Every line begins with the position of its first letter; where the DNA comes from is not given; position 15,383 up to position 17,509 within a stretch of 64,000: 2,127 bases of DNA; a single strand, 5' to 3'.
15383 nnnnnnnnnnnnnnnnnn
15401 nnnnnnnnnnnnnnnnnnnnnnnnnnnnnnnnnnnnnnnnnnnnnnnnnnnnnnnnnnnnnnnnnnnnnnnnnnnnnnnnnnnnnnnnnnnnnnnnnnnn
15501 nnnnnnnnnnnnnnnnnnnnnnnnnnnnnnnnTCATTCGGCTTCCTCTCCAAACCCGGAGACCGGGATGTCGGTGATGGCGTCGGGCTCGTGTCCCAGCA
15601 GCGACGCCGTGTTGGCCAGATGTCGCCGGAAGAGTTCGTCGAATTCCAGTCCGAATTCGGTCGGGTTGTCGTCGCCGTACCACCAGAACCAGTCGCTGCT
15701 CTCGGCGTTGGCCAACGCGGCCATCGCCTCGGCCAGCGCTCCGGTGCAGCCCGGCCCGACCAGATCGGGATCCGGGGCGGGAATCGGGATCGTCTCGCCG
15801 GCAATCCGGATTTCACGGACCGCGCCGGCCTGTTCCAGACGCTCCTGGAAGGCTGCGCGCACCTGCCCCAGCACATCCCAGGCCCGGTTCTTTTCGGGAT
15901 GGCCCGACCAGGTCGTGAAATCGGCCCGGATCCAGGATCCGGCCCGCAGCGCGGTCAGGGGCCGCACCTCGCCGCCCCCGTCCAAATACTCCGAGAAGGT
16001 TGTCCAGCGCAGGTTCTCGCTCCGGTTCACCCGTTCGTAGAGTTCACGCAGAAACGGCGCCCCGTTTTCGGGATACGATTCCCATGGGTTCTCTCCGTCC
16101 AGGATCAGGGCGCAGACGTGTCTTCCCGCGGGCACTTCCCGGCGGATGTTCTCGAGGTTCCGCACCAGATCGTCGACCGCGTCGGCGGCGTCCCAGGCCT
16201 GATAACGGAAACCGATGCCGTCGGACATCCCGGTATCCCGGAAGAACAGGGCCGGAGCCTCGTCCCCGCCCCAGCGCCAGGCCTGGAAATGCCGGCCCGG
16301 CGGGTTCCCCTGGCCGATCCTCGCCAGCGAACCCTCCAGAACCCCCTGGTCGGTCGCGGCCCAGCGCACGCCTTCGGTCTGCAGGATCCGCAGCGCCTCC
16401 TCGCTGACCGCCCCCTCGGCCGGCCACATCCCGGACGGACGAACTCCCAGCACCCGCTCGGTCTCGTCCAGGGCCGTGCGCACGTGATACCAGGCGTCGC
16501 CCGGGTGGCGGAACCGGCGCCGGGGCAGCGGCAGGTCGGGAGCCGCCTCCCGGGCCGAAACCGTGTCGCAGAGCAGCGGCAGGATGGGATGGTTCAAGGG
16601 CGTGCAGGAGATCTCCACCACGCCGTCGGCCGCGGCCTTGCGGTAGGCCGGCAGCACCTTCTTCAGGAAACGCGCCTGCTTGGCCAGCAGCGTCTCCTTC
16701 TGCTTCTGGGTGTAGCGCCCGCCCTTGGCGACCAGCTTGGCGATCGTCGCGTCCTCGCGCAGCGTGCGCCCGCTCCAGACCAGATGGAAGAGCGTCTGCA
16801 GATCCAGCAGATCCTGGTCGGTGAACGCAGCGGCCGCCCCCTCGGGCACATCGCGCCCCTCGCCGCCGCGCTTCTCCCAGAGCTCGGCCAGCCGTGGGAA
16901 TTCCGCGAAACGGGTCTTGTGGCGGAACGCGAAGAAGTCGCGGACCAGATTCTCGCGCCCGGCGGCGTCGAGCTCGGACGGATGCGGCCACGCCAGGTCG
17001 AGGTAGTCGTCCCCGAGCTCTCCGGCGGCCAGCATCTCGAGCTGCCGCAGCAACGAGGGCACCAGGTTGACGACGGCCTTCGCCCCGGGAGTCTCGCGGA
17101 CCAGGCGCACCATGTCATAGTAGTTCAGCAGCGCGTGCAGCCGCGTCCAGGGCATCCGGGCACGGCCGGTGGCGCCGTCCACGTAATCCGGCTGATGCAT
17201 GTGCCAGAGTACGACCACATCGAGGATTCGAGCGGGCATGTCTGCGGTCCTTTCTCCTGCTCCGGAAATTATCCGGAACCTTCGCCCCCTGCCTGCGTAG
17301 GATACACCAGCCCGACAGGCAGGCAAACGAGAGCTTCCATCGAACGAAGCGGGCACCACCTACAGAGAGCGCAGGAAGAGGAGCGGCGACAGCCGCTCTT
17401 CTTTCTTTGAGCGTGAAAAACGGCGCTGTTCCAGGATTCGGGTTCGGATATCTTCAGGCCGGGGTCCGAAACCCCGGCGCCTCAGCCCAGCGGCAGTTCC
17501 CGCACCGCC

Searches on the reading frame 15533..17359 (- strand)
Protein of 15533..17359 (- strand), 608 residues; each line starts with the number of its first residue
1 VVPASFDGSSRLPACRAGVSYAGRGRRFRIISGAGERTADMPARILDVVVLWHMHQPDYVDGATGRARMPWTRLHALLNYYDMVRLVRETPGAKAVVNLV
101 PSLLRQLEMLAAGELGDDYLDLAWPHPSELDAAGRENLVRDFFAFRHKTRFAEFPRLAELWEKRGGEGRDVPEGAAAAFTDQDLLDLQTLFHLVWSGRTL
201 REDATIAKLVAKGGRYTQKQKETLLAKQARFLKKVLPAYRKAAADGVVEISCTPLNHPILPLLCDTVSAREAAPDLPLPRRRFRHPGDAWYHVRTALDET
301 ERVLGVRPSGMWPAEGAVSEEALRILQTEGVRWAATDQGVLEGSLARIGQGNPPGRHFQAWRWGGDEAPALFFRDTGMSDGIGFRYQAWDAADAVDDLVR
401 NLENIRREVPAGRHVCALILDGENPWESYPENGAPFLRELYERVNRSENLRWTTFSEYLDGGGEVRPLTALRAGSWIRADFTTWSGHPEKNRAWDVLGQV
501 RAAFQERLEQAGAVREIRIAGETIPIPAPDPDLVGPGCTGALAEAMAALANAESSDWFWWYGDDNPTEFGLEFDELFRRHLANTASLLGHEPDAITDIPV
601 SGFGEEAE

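Call 5: search_protein_families(library=pfam, proteins=[window:15533-17359:-], max_evalue=0.1)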
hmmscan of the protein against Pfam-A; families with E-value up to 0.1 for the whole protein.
window:15533-17359:- (608 aa): 1 family
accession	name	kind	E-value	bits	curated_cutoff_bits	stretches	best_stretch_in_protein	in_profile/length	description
PF03065.20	Glyco_hydro_57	-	1.2e-40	140.1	21.2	1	51-460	3-280/291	Glycosyl hydrolase family 57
